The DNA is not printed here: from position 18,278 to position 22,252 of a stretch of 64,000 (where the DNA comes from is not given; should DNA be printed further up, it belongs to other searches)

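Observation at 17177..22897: Damage-inducible four-gene operon DUF6504-like / HEPN-like / DnaE2 / DinB: a candidate mutasome without ImuA' or ImuB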

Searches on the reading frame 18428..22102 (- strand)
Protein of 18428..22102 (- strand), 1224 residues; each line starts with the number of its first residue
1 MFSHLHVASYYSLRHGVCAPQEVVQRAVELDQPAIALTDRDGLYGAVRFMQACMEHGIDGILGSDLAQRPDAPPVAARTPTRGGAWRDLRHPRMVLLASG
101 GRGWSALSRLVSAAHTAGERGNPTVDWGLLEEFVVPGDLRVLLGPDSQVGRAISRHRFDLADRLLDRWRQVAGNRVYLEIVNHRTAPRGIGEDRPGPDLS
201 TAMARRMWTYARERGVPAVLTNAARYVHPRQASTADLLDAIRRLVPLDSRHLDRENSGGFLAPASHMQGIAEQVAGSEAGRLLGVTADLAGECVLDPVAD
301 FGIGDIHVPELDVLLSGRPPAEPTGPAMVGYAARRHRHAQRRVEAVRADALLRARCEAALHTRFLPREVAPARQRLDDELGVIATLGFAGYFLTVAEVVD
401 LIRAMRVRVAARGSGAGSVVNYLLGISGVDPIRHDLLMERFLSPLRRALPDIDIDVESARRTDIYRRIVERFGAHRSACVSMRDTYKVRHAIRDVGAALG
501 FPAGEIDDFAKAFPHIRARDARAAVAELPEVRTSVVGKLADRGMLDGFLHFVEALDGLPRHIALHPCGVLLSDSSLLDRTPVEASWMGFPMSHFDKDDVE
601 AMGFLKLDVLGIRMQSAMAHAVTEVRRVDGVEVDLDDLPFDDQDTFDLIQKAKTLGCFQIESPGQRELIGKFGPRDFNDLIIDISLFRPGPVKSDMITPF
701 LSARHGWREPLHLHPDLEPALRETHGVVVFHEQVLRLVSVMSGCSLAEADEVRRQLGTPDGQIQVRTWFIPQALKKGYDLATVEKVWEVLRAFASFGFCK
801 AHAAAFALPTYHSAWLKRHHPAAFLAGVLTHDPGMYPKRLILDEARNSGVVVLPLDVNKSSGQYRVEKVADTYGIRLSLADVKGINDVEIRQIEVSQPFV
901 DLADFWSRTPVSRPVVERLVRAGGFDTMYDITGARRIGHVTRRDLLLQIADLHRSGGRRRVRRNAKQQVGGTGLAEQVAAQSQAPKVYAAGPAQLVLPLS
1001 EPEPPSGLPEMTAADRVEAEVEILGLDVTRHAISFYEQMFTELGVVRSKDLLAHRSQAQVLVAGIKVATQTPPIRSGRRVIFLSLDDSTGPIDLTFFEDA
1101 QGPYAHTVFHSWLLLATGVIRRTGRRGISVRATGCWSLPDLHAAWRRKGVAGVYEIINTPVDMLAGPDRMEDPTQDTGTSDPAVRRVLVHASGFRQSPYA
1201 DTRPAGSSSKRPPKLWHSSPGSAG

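Call 8: search_protein_families(library=pfam, proteins=[window:18428-22102:-], max_evalue=0.01)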
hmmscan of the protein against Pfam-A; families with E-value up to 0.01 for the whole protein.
window:18428-22102:- (1224 aa): 5 families
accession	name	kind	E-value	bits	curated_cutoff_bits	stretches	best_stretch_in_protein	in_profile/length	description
PF07733.18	DNA_pol3_alpha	-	1.4e-65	222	23.9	1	352-611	3-260/260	Bacterial DNA polymerase III alpha NTPase domain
PF17657.6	DNA_pol3_finger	-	4.9e-44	150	22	1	615-773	2-162/166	Bacterial DNA polymerase III alpha subunit finger domain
PF02811.25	PHP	-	5.9e-25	88.9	26.4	1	4-183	1-164/164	PHP domain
PF14579.12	HHH_6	-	1.4e-14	54.5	25.6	1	849-928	1-83/90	Helix-hairpin-helix motif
PF01336.31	tRNA_anti-codon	-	2.9e-07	30.8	27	1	1061-1134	2-71/75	OB-fold nucleic acid binding domain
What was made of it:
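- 18428..22102 (-): g3: DnaE2B-type C-family polymerase, 1224 aa. Catalytic motifs PDIDID (aa 450-455) and LKLDVLG (aa 605-611) are present. There is no Pfam-detectable domain after the OB fold. The tail carries the motifs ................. and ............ Pfam domains (call 8).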

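Call 9: search_protein_families(library=ncbifam, proteins=[window:18428-22102:-], max_evalue=0.01)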
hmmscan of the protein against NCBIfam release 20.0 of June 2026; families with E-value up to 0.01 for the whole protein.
window:18428-22102:- (1224 aa): 14 families
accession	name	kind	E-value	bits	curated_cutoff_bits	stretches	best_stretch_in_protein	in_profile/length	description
NF004226.0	PRK05673.1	equivalog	1.3e-189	632.7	1002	1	2-1138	6-1062/1146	DNA polymerase III subunit alpha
NF004225.0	PRK05672.1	subfamily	2.1e-186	622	939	3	349-937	290-877/1047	error-prone DNA polymerase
TIGR00594.1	polc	superfamily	9.2e-172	573.5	434.35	1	2-1097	1-1022/1022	DNA polymerase III subunit alpha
NF005298.0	PRK06826.1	equivalog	1.3e-156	523.2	1260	1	2-1120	5-1054/1151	DNA polymerase III subunit alpha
NF005377.0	PRK06920.1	equivalog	2.5e-126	423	1806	2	347-1121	279-1007/1108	DNA polymerase III subunit alpha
NF005617.0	PRK07374.1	equivalog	1.9e-112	377.1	1653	2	373-1110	330-1053/1170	DNA polymerase III subunit alpha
NF005582.0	PRK07279.1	equivalog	5.3e-106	355.8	1279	2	347-928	237-804/1033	DNA polymerase III subunit alpha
NF005516.0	PRK07135.1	equivalog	2.2e-104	350.5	1084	2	370-907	251-788/974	DNA polymerase III DnaE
NF004550.0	PRK05898.1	equivalog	8.5e-100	335.4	1182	2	346-927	225-808/971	DNA polymerase III subunit alpha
NF007079.0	PRK09532.1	equivalog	3.9e-79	266.9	1525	2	372-798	327-776/876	DNA polymerase III subunit alpha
NF005616.0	PRK07373.1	equivalog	2.3e-14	52.8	646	1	793-1100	33-323/449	DNA polymerase III subunit alpha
NF001688.0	PRK00448.1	equivalog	3.8e-12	44.6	873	1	5-75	341-411/1445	PolC-type DNA polymerase III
TIGR01405.1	polC_Gram_pos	equivalog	6e-11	40.8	1043.45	0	5-76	107-178/1211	DNA polymerase III subunit alpha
NF041577.1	nside_bi_sphtase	equivalog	0.00019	20.7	400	1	5-65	6-64/276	3',5'-nucleoside bisphosphate phosphatase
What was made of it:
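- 18428..22102 (-): Scores below the NCBIfam cut-offs of both DnaE1 and canonical error-prone DnaE2 (call 9).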

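Call 30: search_dna_similar(query=window:18428-22102:-, collection=plasmids, mode=protein, max_rows=30)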
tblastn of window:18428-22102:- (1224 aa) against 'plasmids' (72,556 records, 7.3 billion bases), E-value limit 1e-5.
Records with a match: 2324; places in all: 2471; records where one place covers at least 80% of the query: 195.
Best place of each record, by identity: <60% 2324.
By first word of the organism name: Klebsiella 347; Escherichia 230; Burkholderia 154; Rhizobium 152; Streptomyces 151; Acinetobacter 150; Ralstonia 136; Agrobacterium 130; Enterobacter 93; Bacillus 67; and 170 more.
By predicted mobility (MOB-suite, as given by PLSDB): non-mobilizable 1527; conjugative 454; mobilizable 343.
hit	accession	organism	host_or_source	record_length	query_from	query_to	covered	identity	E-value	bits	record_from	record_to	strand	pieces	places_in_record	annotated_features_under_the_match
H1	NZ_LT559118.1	Nonomuraea gerenzanensis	-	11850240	2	1224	100%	47.7%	0e+0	1004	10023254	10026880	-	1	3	none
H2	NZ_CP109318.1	Streptomyces anulatus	-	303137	4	1224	100%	44.6%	0e+0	835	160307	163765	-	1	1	dnaE: DNA polymerase III subunit alpha | hypothetical protein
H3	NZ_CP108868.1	Streptomyces sp. NBC_00829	-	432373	2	1222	100%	44.6%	0e+0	887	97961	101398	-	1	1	DNA polymerase III subunit alpha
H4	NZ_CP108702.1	Streptomyces sp. NBC_01006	-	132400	4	1224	100%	44.3%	0e+0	843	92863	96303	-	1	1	dnaE: DNA polymerase III subunit alpha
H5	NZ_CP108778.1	Embleya sp. NBC_00896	-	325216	2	1224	100%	44.1%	0e+0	848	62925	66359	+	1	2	dnaE: DNA polymerase III subunit alpha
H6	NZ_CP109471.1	Streptomyces sp. NBC_01462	-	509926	2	1224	100%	44.1%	0e+0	841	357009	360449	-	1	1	dnaE: DNA polymerase III subunit alpha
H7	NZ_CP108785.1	Embleya sp. NBC_00888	-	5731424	2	1224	100%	44.0%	0e+0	827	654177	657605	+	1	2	none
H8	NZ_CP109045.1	Streptomyces halstedii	-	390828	2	1224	100%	43.9%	0e+0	810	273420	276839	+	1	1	dnaE: DNA polymerase III subunit alpha | hypothetical protein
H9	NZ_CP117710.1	Streptomyces sp. MMBL 11-1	marine sponge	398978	1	1224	100%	43.9%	0e+0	824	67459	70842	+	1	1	dnaE: DNA polymerase III subunit alpha | hypothetical protein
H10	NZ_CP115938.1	Streptomyces goshikiensis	microorganism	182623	4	1224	100%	44.0%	0e+0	846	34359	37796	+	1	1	dnaE: DNA polymerase III subunit alpha | hypothetical protein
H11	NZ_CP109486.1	Streptomyces sp. NBC_01445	-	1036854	2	1224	100%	43.9%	0e+0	806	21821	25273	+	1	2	record has no annotation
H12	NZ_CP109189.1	Streptomyces sp. NBC_01708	-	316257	4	1224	100%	44.0%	0e+0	863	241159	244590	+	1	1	dnaE: DNA polymerase III subunit alpha | hypothetical protein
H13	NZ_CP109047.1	Streptomyces sp. NBC_00637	-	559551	2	1224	100%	43.9%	0e+0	821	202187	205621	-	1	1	dnaE: DNA polymerase III subunit alpha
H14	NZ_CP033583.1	Streptomyces sp. ADI95-16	Antho dichotoma,pure culture,whole body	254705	4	1224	100%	43.9%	0e+0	844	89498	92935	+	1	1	dnaE: DNA polymerase III subunit alpha | hypothetical protein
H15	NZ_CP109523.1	Streptomyces anulatus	-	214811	4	1224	100%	43.9%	0e+0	833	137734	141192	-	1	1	dnaE: DNA polymerase III subunit alpha | hypothetical protein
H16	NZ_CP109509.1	Streptomyces sp. NBC_01422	-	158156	4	1224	100%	43.9%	0e+0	864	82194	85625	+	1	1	dnaE: DNA polymerase III subunit alpha | helix-hairpin-helix domain-containing protein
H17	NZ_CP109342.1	Streptomyces anulatus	-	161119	4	1224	100%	43.9%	0e+0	839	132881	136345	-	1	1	dnaE: DNA polymerase III subunit alpha | hypothetical protein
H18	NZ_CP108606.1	Streptomyces sp. NBC_01174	-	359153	4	1224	100%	43.8%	0e+0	862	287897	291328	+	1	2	dnaE: DNA polymerase III subunit alpha | hypothetical protein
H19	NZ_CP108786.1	Embleya sp. NBC_00888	-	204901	2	1224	100%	43.7%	0e+0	833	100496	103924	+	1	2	dnaE: DNA polymerase III subunit alpha | hypothetical protein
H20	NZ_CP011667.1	Streptomyces sp. Mg1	-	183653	4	1224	100%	43.6%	0e+0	843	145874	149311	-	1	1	dnaE: DNA polymerase III subunit alpha | hypothetical protein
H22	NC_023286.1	Streptomyces sp. F12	-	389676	4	1224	100%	43.5%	0e+0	804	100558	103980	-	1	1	dnaE: DNA polymerase III subunit alpha | helix-hairpin-helix domain-containing protein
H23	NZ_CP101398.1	Streptomyces cavourensis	mixed culture,soil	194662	4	1224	100%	43.4%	0e+0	825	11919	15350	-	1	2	dnaE: DNA polymerase III subunit alpha | helix-hairpin-helix domain-containing protein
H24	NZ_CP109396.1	Streptomyces sp. NBC_01527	-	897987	4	1224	100%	43.4%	0e+0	848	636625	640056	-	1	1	DNA polymerase III subunit alpha | hypothetical protein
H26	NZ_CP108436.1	Streptomyces sp. NBC_01281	-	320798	2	1224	100%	43.3%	0e+0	825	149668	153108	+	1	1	dnaE: DNA polymerase III subunit alpha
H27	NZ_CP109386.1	Streptomyces sp. NBC_01544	-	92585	4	1224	100%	43.3%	0e+0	838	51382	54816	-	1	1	dnaE: DNA polymerase III subunit alpha | helix-hairpin-helix domain-containing protein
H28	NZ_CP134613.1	Streptomyces sp. ITFR-6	Ips typographus,whole organism,Ips ...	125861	4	1224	100%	43.3%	0e+0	827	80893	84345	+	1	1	dnaE: DNA polymerase III subunit alpha | hypothetical protein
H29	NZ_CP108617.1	Streptomyces avidinii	-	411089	4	1224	100%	43.2%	0e+0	821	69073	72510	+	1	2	dnaE: DNA polymerase III subunit alpha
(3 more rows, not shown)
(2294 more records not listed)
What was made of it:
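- Closest known: Streptomyces dnaE2-dinB2 operon. Same: It has a DnaE2B-type polymerase (43-45% identical, call 30) immediately followed by a Y-family gene.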

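Call 31: search_dna_similar(query=window:18428-22102:-, collection=plasmids, mode=protein, max_rows=60, rows=spread)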
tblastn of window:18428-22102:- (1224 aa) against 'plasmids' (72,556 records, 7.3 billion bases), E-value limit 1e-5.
Records with a match: 2324; places in all: 2471; records where one place covers at least 80% of the query: 195.
Best place of each record, by identity: <60% 2324.
By first word of the organism name: Klebsiella 347; Escherichia 230; Burkholderia 154; Rhizobium 152; Streptomyces 151; Acinetobacter 150; Ralstonia 136; Agrobacterium 130; Enterobacter 93; Bacillus 67; and 170 more.
By predicted mobility (MOB-suite, as given by PLSDB): non-mobilizable 1527; conjugative 454; mobilizable 343.
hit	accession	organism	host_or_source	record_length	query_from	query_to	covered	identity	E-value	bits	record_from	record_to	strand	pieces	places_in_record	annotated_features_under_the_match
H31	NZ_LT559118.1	Nonomuraea gerenzanensis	-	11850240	2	1224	100%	47.7%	0e+0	1004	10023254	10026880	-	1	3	none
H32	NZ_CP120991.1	Streptomyces sp. Alt1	-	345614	4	1224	100%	43.0%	0e+0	837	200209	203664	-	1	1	DNA polymerase III subunit alpha | helix-hairpin-helix domain-containing protein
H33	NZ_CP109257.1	Streptomyces anulatus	-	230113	4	1224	100%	42.5%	0e+0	811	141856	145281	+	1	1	dnaE: DNA polymerase III subunit alpha | helix-hairpin-helix domain-containing protein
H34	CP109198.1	Streptomyces cellulosae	-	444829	2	1096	89%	29.7%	1e-90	330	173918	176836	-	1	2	error-prone DNA polymerase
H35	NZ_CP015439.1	Anoxybacillus amylolyticus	Microbial isolate,soil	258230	2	1097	90%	27.7%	7e-98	353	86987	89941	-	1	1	dnaE: DNA polymerase III subunit alpha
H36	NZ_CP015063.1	Mesorhizobium ciceri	Cicer arietinum,Pure Sample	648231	159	1114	78%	29.2%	2e-90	330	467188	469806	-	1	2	error-prone DNA polymerase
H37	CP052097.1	Ralstonia solanacearum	tomato,cell culture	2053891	2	913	75%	30.0%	5e-78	292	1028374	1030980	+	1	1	none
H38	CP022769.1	Ralstonia solanacearum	Solanum tuberosum,single cell,Potato ...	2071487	2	913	75%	29.9%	5e-78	292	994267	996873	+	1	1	error-prone DNA polymerase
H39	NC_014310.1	Ralstonia solanacearum PSI07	-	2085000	2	913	75%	29.9%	1e-76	288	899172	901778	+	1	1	none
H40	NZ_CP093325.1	Bacillus sp. N5-665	whole organism,peat soil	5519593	2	936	76%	28.8%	2e-102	366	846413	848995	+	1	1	none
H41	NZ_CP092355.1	Rhizobium sp. C104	Cell culture,nodule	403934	165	1097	76%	28.0%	9e-86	315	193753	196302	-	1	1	error-prone DNA polymerase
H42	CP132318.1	Shinella sumterensis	Homo sapiens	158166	215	1097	72%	28.4%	2e-88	324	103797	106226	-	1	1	error-prone DNA polymerase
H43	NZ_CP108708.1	Streptomyces sp. NBC_01003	-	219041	2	928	76%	25.9%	2e-76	287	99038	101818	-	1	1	dnaE: DNA polymerase III subunit alpha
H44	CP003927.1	Gluconobacter oxydans H24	-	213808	357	1114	62%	30.7%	9e-80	297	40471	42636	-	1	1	DNA polymerase III alpha subunit (x2)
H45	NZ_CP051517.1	Paraburkholderia aromaticivorans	clean bacterial culture,Alpine forest ...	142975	350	1112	62%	30.0%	9e-80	297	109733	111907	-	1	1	error-prone DNA polymerase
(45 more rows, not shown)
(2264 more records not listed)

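Call 32: get_annotated_region(hit=H34, flank=6000)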
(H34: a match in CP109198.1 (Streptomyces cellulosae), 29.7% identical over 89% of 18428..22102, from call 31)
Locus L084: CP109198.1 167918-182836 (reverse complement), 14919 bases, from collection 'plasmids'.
description: Streptomyces cellulosae strain NBC 01701 plasmid unnamed1, complete sequence
organism: Streptomyces cellulosae (NCBI taxid 1968)
taxonomy: Bacteria; Actinomycetota; Actinomycetes; Kitasatosporales; Streptomycetaceae; Streptomyces; Streptomyces cellulosae
host: -; source: -; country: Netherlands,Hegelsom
typing (MOB-suite, as given by PLSDB): non-mobilizable
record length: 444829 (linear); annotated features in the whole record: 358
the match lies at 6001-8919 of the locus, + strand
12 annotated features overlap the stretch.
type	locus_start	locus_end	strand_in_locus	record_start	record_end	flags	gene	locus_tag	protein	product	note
CDS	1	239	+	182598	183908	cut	-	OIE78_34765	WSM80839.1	hypothetical protein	-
CDS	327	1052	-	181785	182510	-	-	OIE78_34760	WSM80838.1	A24 family peptidase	-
CDS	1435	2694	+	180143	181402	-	-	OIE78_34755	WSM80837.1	DUF2637 domain-containing protein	-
CDS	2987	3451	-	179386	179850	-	-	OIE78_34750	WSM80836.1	hypothetical protein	-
CDS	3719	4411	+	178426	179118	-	-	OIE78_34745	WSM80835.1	hypothetical protein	-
CDS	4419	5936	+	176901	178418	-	-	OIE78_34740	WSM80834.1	DNA polymerase Y family protein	-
CDS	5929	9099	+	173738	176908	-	-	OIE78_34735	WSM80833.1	error-prone DNA polymerase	-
CDS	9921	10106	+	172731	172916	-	-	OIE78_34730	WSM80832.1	hypothetical protein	-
CDS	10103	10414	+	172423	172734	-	-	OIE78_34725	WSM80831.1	type II toxin-antitoxin system PemK/MazF family toxin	-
CDS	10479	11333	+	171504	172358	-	-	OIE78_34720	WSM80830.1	Ku protein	-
CDS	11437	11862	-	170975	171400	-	-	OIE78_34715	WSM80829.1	hypothetical protein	-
CDS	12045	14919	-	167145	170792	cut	-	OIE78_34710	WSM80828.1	LysM peptidoglycan-binding domain-containing protein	-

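Call 33: get_annotated_region(hit=H36, flank=5000)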
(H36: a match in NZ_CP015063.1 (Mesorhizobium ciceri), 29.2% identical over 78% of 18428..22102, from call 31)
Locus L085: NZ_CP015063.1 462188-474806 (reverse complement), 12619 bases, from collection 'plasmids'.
description: Mesorhizobium ciceri strain CC1192 plasmid pMc1192, complete sequence
organism: Mesorhizobium ciceri (NCBI taxid 39645)
taxonomy: Bacteria; Pseudomonadota; Alphaproteobacteria; Hyphomicrobiales; Phyllobacteriaceae; Mesorhizobium; Mesorhizobium ciceri
host: -; source: Cicer arietinum,Pure Sample; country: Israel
typing (MOB-suite, as given by PLSDB): non-mobilizable
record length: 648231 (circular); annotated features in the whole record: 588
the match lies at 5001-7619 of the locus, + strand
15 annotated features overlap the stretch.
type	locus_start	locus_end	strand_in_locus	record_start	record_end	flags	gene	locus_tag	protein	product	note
CDS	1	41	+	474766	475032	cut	-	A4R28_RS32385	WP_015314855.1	DUF982 domain-containing protein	-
CDS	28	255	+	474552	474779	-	-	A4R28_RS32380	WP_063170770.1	hypothetical protein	-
CDS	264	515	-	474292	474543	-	-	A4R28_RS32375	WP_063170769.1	hypothetical protein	-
CDS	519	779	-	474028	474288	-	-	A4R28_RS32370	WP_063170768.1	hypothetical protein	-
CDS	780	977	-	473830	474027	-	-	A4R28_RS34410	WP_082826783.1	hypothetical protein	-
CDS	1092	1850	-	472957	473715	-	-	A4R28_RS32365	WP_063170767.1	hypothetical protein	-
CDS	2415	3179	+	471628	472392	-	-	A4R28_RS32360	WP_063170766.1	ImuA family protein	-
CDS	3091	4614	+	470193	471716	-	-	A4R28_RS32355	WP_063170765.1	DUF6504 family protein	-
CDS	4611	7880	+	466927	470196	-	-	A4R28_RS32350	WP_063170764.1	error-prone DNA polymerase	-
CDS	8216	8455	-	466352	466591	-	-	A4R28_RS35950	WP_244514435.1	hypothetical protein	-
CDS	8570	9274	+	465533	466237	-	-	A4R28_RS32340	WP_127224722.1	PIN domain-containing protein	-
CDS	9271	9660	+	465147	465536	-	-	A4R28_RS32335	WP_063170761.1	hypothetical protein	-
CDS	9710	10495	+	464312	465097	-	-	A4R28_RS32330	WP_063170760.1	hypothetical protein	-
CDS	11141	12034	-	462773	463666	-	-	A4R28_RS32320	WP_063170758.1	restriction endonuclease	GO:0009307 - DNA restriction-modification system [Evidence IEA]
CDS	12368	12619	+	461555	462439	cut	-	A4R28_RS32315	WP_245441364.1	aminotransferase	-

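Call 34: search_protein_families(library=pfam, proteins=[L085:3091-4614:+, L084:4419-5936:+, L084:3719-4411:+], max_evalue=0.01)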
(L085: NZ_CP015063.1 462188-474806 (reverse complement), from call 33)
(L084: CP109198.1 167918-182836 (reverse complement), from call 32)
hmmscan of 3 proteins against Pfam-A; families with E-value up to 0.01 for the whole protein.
L085:3091-4614:+ (507 aa): 3 families
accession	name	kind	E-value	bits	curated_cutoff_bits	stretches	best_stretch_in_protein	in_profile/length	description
PF00817.25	IMS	-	1.9e-06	28.3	23.2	1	32-151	22-142/148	impB/mucB/samB family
PF20114.4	DUF6504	-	3.7e-06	27.6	24.2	1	432-504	26-100/103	Domain of unknown function (DUF6504)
PF11799.13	IMS_C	-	0.00031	21.6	20.7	1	247-336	7-95/109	impB/mucB/samB family C-terminal domain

L084:4419-5936:+ (505 aa): 1 family
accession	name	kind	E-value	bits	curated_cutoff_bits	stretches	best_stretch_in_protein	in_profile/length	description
PF00817.25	IMS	-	1.4e-13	51.4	23.2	1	22-145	20-147/148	impB/mucB/samB family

L084:3719-4411:+ (230 aa): 0 families
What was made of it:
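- On DnaE2B-PolY-ImuB-C-RecA module: The same Pfam model hits the C-terminus of a real ImuB above its cut-off (call 34).
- On Canonical ImuA-ImuB-DnaE2 cassette: The Streptomyces query was assigned by gene position only and had no Pfam hit (calls 32, 34).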
